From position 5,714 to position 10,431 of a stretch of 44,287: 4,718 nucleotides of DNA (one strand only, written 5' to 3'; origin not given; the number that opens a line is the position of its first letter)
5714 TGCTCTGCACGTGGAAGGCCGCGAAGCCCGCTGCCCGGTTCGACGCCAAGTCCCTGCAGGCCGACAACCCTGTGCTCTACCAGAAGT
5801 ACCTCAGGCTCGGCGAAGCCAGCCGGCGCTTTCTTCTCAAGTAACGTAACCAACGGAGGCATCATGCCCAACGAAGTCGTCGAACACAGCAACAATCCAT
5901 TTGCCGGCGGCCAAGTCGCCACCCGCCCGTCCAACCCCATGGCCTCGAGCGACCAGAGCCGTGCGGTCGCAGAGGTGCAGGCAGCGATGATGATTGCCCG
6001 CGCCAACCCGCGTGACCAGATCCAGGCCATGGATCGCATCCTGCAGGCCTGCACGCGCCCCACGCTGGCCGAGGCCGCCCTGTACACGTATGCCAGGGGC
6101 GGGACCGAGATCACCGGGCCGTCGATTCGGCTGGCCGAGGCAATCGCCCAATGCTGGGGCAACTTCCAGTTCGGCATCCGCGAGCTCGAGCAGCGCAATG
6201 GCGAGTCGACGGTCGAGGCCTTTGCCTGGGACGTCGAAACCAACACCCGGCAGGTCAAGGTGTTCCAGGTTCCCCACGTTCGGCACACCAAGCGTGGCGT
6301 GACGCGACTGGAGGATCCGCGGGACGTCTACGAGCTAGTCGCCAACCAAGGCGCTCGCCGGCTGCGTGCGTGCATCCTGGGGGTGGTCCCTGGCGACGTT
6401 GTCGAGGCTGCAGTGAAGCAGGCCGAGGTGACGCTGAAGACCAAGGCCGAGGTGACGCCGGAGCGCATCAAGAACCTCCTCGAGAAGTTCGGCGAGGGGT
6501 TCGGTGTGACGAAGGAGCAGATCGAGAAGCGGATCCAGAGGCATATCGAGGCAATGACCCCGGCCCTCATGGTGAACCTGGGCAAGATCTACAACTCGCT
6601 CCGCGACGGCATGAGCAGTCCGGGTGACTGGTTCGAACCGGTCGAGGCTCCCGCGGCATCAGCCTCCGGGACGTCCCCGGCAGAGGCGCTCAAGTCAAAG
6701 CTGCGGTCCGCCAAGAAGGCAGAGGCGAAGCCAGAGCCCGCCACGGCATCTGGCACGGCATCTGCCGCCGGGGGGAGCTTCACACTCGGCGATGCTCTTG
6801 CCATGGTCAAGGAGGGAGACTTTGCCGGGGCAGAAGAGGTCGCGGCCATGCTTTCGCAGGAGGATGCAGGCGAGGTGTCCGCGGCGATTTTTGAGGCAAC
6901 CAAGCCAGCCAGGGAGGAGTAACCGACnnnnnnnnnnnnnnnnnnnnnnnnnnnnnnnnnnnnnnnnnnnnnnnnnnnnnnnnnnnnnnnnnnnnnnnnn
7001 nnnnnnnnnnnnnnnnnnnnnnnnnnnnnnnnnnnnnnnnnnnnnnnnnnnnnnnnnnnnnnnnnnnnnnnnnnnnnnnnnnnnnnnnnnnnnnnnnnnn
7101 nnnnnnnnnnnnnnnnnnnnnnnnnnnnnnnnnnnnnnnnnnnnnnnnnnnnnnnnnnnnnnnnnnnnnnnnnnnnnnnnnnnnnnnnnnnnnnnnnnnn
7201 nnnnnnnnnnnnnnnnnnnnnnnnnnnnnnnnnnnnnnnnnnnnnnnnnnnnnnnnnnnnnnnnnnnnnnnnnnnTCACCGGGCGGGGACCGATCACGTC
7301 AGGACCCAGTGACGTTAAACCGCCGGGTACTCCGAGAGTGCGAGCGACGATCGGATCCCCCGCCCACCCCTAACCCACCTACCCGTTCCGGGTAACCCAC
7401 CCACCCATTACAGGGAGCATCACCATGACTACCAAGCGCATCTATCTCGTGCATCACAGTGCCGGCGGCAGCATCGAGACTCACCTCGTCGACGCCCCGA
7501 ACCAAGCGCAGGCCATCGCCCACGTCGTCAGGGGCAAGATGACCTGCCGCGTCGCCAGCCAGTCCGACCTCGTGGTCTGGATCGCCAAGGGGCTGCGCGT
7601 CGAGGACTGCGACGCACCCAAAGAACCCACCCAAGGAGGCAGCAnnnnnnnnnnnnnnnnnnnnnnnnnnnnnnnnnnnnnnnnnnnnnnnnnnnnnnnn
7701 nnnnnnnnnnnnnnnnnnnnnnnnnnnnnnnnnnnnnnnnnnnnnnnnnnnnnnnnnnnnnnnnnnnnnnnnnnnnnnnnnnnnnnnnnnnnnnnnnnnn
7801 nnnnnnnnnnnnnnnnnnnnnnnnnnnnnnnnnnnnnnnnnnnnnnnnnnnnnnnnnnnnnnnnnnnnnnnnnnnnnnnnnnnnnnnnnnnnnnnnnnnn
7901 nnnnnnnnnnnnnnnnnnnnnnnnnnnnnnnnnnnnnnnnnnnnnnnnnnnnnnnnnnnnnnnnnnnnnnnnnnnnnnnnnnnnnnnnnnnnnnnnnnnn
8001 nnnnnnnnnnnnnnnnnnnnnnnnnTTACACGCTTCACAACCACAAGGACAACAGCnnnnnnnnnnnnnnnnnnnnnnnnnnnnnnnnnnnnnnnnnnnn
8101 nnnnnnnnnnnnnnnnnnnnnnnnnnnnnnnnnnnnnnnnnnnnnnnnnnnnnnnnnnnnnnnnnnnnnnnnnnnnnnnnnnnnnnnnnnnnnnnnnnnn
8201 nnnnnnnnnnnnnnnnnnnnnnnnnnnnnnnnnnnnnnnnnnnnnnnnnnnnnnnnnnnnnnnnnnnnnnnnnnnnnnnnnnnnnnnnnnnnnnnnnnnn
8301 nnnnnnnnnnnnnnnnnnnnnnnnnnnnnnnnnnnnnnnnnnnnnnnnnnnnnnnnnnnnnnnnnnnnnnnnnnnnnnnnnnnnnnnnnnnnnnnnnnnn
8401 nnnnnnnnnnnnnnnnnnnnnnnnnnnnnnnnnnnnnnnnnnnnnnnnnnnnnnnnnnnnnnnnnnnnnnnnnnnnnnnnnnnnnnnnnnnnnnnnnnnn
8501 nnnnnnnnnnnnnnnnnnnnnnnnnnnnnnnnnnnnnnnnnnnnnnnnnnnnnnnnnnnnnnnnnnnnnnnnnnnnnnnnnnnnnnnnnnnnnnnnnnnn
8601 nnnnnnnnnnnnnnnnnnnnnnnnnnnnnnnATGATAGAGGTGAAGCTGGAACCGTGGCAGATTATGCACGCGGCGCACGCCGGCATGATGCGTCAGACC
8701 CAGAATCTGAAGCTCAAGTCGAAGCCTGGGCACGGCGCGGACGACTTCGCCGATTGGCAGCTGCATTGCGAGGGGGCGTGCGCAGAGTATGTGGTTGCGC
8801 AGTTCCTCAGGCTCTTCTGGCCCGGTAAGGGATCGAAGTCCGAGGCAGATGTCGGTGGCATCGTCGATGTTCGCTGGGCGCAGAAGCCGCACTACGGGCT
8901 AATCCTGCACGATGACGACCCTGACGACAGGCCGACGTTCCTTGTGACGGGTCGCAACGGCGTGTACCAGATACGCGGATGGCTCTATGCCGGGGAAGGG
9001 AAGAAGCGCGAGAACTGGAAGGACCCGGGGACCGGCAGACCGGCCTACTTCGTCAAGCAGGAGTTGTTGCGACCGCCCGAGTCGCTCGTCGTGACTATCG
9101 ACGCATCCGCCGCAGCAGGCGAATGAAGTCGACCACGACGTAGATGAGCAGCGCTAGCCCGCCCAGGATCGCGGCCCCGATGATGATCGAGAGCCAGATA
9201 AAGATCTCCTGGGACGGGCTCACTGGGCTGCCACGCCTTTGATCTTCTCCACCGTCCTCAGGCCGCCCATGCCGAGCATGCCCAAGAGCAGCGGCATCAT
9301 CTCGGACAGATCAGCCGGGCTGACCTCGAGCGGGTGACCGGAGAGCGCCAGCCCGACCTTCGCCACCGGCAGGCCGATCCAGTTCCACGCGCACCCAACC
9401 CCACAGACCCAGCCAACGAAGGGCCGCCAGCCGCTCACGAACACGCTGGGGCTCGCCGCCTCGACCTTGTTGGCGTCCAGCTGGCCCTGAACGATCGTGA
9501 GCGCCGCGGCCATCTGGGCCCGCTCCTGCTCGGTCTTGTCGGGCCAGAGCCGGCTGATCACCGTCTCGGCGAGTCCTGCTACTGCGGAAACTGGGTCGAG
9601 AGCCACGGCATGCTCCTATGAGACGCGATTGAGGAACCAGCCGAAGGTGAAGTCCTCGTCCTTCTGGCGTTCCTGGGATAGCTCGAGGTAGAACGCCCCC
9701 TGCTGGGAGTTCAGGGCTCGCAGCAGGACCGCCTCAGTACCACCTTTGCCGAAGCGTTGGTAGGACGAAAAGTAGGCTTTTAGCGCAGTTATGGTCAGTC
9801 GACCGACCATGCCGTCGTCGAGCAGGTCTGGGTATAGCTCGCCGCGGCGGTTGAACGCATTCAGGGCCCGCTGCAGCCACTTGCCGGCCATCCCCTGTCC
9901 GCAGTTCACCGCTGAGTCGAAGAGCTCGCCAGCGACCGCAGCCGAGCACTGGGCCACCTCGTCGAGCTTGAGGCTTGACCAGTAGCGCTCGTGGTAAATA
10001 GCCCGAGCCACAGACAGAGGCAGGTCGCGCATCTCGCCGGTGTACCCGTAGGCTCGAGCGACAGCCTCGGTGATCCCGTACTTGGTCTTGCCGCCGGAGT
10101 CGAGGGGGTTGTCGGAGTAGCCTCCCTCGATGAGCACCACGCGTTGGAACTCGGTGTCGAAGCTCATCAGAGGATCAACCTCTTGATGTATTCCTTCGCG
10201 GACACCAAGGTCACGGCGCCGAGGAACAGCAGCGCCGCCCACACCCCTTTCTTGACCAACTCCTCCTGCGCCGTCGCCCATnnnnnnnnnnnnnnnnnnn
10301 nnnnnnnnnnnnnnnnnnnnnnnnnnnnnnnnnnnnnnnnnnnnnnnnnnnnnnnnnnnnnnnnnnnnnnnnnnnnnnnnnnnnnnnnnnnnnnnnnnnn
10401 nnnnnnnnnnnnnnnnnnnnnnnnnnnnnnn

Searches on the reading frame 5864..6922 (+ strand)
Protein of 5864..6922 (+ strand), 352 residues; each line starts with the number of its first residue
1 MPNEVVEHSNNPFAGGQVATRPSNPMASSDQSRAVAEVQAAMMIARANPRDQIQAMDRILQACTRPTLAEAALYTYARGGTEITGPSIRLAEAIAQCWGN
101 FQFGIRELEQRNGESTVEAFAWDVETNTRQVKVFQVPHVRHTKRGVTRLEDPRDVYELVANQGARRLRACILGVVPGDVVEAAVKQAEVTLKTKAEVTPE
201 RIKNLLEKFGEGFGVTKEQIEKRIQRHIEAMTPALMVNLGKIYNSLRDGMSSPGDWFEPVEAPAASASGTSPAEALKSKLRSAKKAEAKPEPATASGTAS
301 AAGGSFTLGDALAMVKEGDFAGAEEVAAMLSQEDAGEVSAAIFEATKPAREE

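Call 10: search_protein_families(library=phrogs, proteins=[window:5864-6922:+], max_evalue=0.001)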
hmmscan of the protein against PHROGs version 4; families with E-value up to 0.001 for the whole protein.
window:5864-6922:+ (352 aa): 1 family
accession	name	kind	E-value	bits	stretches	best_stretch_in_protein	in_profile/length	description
phrog_3657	-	unknown function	7e-104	347.9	1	10-286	6-278/289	-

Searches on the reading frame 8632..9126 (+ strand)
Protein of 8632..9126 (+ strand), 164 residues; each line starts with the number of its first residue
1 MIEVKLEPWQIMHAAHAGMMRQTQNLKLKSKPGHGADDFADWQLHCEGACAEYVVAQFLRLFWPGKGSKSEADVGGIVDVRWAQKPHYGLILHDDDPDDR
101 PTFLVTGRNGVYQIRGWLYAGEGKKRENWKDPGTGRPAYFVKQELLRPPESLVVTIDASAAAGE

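Call 10: search_protein_families(library=phrogs, proteins=[window:8632-9126:+], max_evalue=0.001)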
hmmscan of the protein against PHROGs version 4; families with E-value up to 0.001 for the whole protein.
window:8632-9126:+ (164 aa): 1 family
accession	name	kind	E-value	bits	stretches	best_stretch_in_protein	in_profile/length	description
phrog_18407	-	unknown function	1.6e-25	91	1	1-153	1-159/162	-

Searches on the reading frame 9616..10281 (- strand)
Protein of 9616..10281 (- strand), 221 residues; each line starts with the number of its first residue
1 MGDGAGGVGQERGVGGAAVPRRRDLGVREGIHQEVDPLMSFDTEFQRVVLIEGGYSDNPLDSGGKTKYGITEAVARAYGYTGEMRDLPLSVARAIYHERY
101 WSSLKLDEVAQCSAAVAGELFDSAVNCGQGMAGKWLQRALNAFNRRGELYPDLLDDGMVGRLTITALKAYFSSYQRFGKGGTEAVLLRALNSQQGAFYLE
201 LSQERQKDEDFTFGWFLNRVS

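Call 7: search_protein_families(library=phrogs, proteins=[window:9616-10281:-], max_evalue=0.001)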
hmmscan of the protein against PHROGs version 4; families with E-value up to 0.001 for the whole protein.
window:9616-10281:- (221 aa): 2 families
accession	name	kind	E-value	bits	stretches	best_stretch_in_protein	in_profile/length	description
phrog_12853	-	unknown function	2.9e-47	161.4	1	40-168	2-130/131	-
phrog_315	-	lysis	8.2e-43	147.9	1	30-219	324-484/677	endolysin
